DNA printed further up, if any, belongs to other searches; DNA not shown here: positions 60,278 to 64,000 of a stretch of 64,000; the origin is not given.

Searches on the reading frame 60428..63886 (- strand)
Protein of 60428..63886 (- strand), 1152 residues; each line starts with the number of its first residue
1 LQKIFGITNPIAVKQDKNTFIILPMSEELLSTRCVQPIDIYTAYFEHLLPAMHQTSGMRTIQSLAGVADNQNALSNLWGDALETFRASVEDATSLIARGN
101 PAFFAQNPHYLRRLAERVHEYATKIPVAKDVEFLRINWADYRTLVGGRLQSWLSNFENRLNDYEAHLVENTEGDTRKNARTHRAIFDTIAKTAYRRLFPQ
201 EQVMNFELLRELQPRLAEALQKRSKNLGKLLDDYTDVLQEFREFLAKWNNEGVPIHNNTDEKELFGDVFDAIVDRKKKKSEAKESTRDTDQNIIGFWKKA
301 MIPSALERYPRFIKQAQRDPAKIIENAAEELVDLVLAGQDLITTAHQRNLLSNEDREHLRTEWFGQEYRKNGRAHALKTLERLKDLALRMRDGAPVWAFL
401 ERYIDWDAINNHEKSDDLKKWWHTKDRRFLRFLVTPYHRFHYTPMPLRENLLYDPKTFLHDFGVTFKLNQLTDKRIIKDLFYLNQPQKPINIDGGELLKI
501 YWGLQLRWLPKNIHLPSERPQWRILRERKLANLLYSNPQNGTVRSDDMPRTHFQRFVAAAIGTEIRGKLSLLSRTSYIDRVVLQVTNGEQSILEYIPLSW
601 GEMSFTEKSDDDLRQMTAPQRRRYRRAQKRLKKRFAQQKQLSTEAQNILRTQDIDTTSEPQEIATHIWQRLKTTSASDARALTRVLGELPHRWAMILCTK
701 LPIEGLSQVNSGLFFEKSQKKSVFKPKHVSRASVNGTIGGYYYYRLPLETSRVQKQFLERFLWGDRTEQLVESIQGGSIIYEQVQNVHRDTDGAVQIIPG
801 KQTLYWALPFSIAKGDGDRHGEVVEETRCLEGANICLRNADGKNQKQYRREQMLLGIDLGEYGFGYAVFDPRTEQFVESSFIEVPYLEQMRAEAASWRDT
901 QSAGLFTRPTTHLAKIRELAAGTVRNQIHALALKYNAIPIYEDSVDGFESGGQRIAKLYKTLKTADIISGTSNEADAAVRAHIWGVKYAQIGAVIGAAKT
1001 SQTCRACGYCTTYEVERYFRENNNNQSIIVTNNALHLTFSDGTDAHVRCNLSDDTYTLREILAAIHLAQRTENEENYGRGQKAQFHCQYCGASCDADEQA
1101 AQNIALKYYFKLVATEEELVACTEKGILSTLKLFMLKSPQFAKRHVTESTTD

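Call 5: search_protein_families(library=pfam, proteins=[window:60428-63886:-], max_evalue=0.01)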
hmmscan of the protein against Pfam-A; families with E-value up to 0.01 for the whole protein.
window:60428-63886:- (1152 aa): 2 families
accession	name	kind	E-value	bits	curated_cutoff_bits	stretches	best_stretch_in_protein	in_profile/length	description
PF07282.18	Cas12f1-like_TNB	-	3e-06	27.7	26.3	1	1083-1104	39-60/60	Cas12f1-like, TNB domain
PF11208.13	DUF2992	-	0.0065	17.2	23.8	0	589-657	35-99/132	Protein of unknown function (DUF2992)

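Call 6: search_protein_families(library=ncbifam, proteins=[window:60428-63886:-], max_evalue=0.01)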
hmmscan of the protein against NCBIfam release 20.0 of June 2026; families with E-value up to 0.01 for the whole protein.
window:60428-63886:- (1152 aa): 3 families
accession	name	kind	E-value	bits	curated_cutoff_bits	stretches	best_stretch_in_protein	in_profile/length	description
NF033951.2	Cas12d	equivalog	2.1e-103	347.6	250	2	745-1111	801-1179/1180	type V CRISPR-associated protein Cas12d/CasY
NF033950.0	Cas12c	equivalog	1.6e-27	95.7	250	3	845-963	922-1042/1246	type V CRISPR-associated protein Cas12c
NF045604.1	cas_Cas12e_CasX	equivalog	1.9e-10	39.7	200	1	843-1108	593-885/886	type V CRISPR RNA-guided endonuclease Cas12e/CasX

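Call 9: find_homologous_proteins(query=window:60428-63886:-, max_evalue=0.00001)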
Query window:60428-63886:- (1152 aa): 11 proteins with E <= 0.00001 among 8000 candidates.
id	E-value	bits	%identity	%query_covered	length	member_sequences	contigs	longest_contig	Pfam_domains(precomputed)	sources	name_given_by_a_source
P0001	0.0e+0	2661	100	100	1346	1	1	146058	PF07282.19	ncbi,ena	-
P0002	0.0e+0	2001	75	100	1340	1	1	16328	PF07282.19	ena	-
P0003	2.0e-219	750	38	99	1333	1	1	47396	-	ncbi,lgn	-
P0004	2.6e-213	729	39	97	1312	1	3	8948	-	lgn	-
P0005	6.5e-213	728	39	97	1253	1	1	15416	PF07282.19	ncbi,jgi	jgi:hypothetical protein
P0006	1.1e-201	691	36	100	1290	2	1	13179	-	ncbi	-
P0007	5.3e-199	682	37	96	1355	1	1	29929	-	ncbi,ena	-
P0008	1.1e-186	641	36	98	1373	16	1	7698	PF07282.19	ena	-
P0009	2.0e-186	640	35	98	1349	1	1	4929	PF07282.19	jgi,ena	jgi:hypothetical protein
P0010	2.2e-183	630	35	97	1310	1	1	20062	-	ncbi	-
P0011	2.4e-179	617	36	99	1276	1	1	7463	PF07282.19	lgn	-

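Call 11: find_encoding_contigs(protein=P0001, flank=10000, max_places=3)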
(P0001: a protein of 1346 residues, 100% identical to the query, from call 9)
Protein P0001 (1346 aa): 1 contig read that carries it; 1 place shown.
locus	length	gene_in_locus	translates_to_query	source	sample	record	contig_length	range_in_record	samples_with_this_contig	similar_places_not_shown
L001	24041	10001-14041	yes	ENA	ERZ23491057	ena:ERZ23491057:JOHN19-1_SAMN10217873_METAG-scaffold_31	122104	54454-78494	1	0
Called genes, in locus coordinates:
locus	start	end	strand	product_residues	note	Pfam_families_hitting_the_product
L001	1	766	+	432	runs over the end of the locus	-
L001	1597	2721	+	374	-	PF20706:GT4-conflict (faint), PF13439:Glyco_transf_4, PF13579:Glyco_trans_4_4, PF00534:Glycos_transf_1, PF13692:Glyco_trans_1_4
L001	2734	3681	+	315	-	PF24793:GINT1_N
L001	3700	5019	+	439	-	-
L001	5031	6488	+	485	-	PF13196:DUF4012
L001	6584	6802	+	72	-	-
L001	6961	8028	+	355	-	PF00348:polyprenyl_synt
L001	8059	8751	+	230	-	PF01255:Prenyltransf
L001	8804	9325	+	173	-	-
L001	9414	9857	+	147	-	-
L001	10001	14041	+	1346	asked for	PF07282:Cas12f1-like_TNB (faint)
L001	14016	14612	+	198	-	PF01930:Cas_Cas4, PF12705:PDDEXK_1 (weak)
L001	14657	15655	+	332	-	PF01867:Cas_Cas1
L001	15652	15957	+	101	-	PF09827:CRISPR_Cas2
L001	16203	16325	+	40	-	-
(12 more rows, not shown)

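Call 12: find_encoding_contigs(protein=P0002, flank=10000, max_places=3)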
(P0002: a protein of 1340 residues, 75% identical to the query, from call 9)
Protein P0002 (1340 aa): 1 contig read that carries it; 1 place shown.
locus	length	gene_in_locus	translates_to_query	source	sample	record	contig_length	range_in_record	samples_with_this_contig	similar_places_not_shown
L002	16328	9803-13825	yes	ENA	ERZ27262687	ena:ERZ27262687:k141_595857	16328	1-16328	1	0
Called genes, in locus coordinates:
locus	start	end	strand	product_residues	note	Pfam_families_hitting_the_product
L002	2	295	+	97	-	?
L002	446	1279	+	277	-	PF06414:Zeta_toxin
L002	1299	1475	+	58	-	-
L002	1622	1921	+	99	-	-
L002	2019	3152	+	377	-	PF15890:Peptidase_Mx1 (faint)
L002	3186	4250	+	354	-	PF00348:polyprenyl_synt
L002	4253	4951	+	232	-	PF01255:Prenyltransf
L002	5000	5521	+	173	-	-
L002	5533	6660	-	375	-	PF10926:DUF2800, PF12705:PDDEXK_1, PF24091:DUF7376 (faint)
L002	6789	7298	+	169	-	-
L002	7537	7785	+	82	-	-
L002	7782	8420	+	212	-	PF00990:GGDEF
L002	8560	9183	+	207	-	PF01066:CDP-OH_P_transf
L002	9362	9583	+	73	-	-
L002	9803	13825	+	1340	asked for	PF07282:Cas12f1-like_TNB (faint)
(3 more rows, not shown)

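Call 17: find_related_loci(query=A1, collection=genome_contigs, flank=10000)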
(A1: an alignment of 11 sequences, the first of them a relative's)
Query A1 (1346 aa) in genome_contigs; peptide patterns used: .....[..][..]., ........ (x = any residue, [..] = any of these).
225 stretches matched a pattern; 12 encode a relative of the query (tblastn E <= 1e-3); 12 distinct loci.
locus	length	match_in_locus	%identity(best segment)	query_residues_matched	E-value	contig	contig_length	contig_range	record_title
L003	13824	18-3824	41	30-1334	0e+0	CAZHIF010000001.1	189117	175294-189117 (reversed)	MAG TPA_asm: uncultured Candidatus Peribacteria bacterium isolate binchicken_co37_78 genome assembly, contig: NODE_19_le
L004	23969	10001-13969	37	2-1335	0e+0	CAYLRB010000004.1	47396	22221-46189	MAG TPA_asm: uncultured Candidatus Peribacteria bacterium isolate SRP286056_co1_246 genome assembly, contig: NODE_746_le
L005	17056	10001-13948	39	3-1334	0e+0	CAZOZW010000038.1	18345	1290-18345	MAG TPA_asm: uncultured Candidatus Peribacteria bacterium isolate SRP063590_co1_200 genome assembly, contig: NODE_2983_l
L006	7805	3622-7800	38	10-1291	0e+0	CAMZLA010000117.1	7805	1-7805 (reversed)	uncultured Candidatus Gracilibacteria bacterium isolate TAG_MAG_00018 genome assembly, contig: TAG_MAG_00018_00000000009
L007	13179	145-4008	37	2-1346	0e+0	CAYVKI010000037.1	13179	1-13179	MAG TPA_asm: uncultured Rhizobium sp. isolate SRP285395_co1_351 genome assembly, contig: NODE_7629_length_13179_cov_5.29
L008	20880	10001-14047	36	2-1338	0e+0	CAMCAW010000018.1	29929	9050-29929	MAG: Rickettsia typhi isolate ZE-13nov19-301 genome assembly, contig: ZE-13nov19-C1732, whole genome shotgun sequence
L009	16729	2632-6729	36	3-1342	0e+0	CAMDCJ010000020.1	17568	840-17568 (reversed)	MAG: Rickettsia typhi isolate MiE-14oct19-158 genome assembly, contig: MiE-14oct19-C4400, whole genome shotgun sequence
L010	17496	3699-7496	35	1-1308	0e+0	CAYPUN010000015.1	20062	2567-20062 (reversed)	MAG TPA_asm: uncultured Rickettsia sp. isolate SRP286056_co2_541 genome assembly, contig: NODE_4051_length_20062_cov_5.9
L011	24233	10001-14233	33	3-1335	0e+0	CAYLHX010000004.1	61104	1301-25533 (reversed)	MAG TPA_asm: uncultured Candidatus Peribacteria bacterium isolate SRP093185_co1_81 genome assembly, contig: NODE_175_len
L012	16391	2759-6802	35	6-1334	7e-165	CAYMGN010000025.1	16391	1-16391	MAG TPA_asm: uncultured Candidatus Peribacteria bacterium isolate SRP141376_co3_228 genome assembly, contig: NODE_9678_l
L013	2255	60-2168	37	572-1314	7e-146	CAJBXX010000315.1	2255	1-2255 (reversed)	MAG: uncultured Alphaproteobacteria bacterium isolate Loc090402-7m_bin-1117 genome assembly, contig: bin-1117:315/317, w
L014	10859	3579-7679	26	11-1307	2e-76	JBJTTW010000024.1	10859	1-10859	MAG: bacterium isolate samp_4445_VAMB_679 samp_4445_1474634, whole genome shotgun sequence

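Call 33: search_solved_structures(query=A1, max_evalue=0.01)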
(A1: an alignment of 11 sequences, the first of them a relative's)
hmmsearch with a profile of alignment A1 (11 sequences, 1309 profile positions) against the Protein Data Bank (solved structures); distinct sequences matched with E-value up to 0.01: 6.
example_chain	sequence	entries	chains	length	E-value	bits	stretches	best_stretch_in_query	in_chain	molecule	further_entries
7v93_A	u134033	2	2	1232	3e-23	84.7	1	1021-1265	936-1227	cas12c2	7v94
7vyx_A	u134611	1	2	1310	2e-14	55.5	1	1015-1153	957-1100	Selenomethionine (SeMet)-labeled Cas12c1 D969A mutant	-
8xyc_A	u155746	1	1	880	9.8e-08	33.3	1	1156-1278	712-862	dVemCas12e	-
8y2i_A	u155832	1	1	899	2.3e-06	28.7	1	1163-1275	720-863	dLesCas12e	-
7way_A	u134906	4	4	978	2.7e-06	28.5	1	1166-1299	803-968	dPlmCasX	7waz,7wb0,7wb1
6ny1_Y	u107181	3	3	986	0.0013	19.7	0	1234-1275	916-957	CasX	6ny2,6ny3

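Call 35: search_protein_families(library=ncbifam, alignment_id=A1, max_evalue=0.001)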
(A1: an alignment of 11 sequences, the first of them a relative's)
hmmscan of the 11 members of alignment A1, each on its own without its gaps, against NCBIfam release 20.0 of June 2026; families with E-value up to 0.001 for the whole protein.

A. member 1, P0001 (1346 aa): 3 families
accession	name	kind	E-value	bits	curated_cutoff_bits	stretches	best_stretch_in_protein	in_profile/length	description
NF033951.2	Cas12d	equivalog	4.2e-109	366.4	250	2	939-1305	801-1179/1180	type V CRISPR-associated protein Cas12d/CasY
NF033950.0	Cas12c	equivalog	2.2e-29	101.8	250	1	1039-1157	922-1042/1246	type V CRISPR-associated protein Cas12c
NF045604.1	cas_Cas12e_CasX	equivalog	2.3e-10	39.4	200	1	1037-1302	593-885/886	type V CRISPR RNA-guided endonuclease Cas12e/CasX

B. families by the number of members that match (of 11 scanned): 3 families
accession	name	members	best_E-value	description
NF033951.2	Cas12d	11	5.8e-112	type V CRISPR-associated protein Cas12d/CasY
NF033950.0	Cas12c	11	2.5e-32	type V CRISPR-associated protein Cas12c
NF045604.1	cas_Cas12e_CasX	4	5.3e-11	type V CRISPR RNA-guided endonuclease Cas12e/CasX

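Call 80: list_cluster_members(proteins=[P0001, P0003, P0005])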
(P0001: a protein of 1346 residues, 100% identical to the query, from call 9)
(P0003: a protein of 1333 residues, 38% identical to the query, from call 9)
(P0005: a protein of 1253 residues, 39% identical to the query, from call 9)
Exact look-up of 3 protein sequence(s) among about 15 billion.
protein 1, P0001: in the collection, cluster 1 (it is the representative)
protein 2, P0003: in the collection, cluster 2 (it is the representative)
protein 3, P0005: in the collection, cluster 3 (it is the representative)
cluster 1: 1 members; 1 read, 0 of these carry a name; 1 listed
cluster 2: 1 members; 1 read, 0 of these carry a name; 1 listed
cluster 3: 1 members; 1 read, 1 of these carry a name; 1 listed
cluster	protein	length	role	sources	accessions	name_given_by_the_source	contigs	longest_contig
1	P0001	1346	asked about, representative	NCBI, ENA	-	-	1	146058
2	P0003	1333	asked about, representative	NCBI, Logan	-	-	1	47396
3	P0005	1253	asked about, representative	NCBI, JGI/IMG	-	hypothetical protein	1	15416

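Call 87: search_protein_representatives(protein=window:60428-63886:-)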
Query: 1152 residues. Proteins with E-value up to 0.001 (for the whole library): 279; up to 1e-10: 184; up to 1e-30: 52. The best 150 are listed.
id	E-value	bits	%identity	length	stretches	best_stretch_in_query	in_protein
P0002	0.0e+00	2001.1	76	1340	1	1-1151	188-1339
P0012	1.1e-236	805.0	45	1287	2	623-1140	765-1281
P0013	6.4e-215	733.0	45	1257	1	17-1140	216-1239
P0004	8.3e-214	729.3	44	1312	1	15-1118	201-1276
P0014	3.4e-210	717.3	42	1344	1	18-1142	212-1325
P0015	1.7e-206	705.1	41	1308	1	37-1140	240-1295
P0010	7.0e-184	630.2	39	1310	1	15-1114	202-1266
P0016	1.6e-181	622.4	42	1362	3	424-1023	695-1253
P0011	7.6e-180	616.8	40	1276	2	2-1019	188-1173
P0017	5.4e-175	600.8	41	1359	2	177-1139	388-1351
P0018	1.5e-174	599.3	39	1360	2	180-1139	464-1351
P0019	6.6e-173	593.8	44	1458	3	492-1140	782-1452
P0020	2.0e-149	516.1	44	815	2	274-1021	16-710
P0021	1.2e-131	457.2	40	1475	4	676-1141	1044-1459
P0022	3.2e-105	369.7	36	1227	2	496-1109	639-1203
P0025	3.9e-74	266.8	33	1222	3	850-1112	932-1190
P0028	4.4e-50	187.1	35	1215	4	852-1118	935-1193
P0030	2.3e-40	154.9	34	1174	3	841-1015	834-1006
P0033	2.7e-38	148.1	34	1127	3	853-1111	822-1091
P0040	2.7e-35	138.2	34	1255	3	688-990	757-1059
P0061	1.2e-30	122.7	33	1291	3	748-1008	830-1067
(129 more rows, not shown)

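Call 89: search_protein_families(library=ncbifam, proteins=[P0012, P0022, P0025, P0028, P0030, P0033, P0040, P0061], max_evalue=0.00001)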
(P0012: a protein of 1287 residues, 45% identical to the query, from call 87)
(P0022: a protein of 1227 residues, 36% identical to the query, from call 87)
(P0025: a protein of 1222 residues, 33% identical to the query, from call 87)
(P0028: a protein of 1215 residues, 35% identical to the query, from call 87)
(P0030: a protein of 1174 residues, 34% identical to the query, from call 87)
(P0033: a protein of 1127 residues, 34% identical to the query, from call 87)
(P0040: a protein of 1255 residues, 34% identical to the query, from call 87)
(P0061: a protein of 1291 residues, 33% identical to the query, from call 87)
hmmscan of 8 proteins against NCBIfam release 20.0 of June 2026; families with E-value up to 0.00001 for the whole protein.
P0012 (1287 aa): 2 families
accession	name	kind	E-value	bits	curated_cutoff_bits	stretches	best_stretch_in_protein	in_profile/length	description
NF033951.2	Cas12d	equivalog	4.3e-95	320.1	250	1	253-1250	321-1179/1180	type V CRISPR-associated protein Cas12d/CasY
NF033950.0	Cas12c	equivalog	2.2e-28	98.5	250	1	981-1122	920-1061/1246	type V CRISPR-associated protein Cas12c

P0022 (1227 aa): 2 families
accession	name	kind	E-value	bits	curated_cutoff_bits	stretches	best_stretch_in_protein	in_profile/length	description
NF033951.2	Cas12d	equivalog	5.4e-120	402.5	250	2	12-1120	2-1059/1180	type V CRISPR-associated protein Cas12d/CasY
NF033950.0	Cas12c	equivalog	2e-39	135.1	250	1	825-1087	809-1062/1246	type V CRISPR-associated protein Cas12c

P0025 (1222 aa): 3 families
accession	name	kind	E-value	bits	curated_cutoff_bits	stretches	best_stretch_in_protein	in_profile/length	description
NF033951.2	Cas12d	equivalog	3.6e-118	396.5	250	2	30-1099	2-1061/1180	type V CRISPR-associated protein Cas12d/CasY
NF033950.0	Cas12c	equivalog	2.3e-30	105.1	250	1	700-1045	708-1042/1246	type V CRISPR-associated protein Cas12c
NF045604.1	cas_Cas12e_CasX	equivalog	8e-08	31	200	0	1152-1184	853-883/886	type V CRISPR RNA-guided endonuclease Cas12e/CasX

P0028 (1215 aa): 3 families
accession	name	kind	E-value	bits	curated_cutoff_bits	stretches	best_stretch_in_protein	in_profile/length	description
NF033951.2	Cas12d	equivalog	1.7e-120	404.2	250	3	309-1124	243-1078/1180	type V CRISPR-associated protein Cas12d/CasY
NF033950.0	Cas12c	equivalog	2.1e-21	75.4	250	1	804-1073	807-1062/1246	type V CRISPR-associated protein Cas12c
NF045604.1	cas_Cas12e_CasX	equivalog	6.4e-07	28.1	200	0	1155-1181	859-883/886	type V CRISPR RNA-guided endonuclease Cas12e/CasX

P0030 (1174 aa): 3 families
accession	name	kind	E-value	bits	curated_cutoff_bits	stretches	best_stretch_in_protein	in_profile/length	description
NF033951.2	Cas12d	equivalog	5.4e-211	703.9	250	1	18-1138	1-1180/1180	type V CRISPR-associated protein Cas12d/CasY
NF033950.0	Cas12c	equivalog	1.7e-23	82.3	250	1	770-976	856-1062/1246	type V CRISPR-associated protein Cas12c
NF045604.1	cas_Cas12e_CasX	equivalog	2.5e-15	55.8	200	1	844-1132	599-883/886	type V CRISPR RNA-guided endonuclease Cas12e/CasX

P0033 (1127 aa): 3 families
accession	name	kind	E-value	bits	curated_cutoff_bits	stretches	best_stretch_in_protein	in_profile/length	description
NF033951.2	Cas12d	equivalog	6.9e-233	776.4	250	1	6-1091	1-1179/1180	type V CRISPR-associated protein Cas12d/CasY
NF045604.1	cas_Cas12e_CasX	equivalog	1.9e-16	59.6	200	1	791-1088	571-885/886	type V CRISPR RNA-guided endonuclease Cas12e/CasX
NF033950.0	Cas12c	equivalog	1.4e-14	52.7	250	1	766-955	874-1063/1246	type V CRISPR-associated protein Cas12c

P0040 (1255 aa): 1 family
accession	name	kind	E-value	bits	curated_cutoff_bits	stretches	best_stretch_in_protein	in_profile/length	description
NF033951.2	Cas12d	equivalog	1.1e-168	563.8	250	1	14-1221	2-1178/1180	type V CRISPR-associated protein Cas12d/CasY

P0061 (1291 aa): 2 families
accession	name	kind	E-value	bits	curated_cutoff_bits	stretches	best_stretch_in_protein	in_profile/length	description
NF033951.2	Cas12d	equivalog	5.7e-231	770.1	250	1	12-1218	2-1180/1180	type V CRISPR-associated protein Cas12d/CasY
NF033950.0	Cas12c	equivalog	4.4e-10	37.9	250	1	885-1041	907-1059/1246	type V CRISPR-associated protein Cas12c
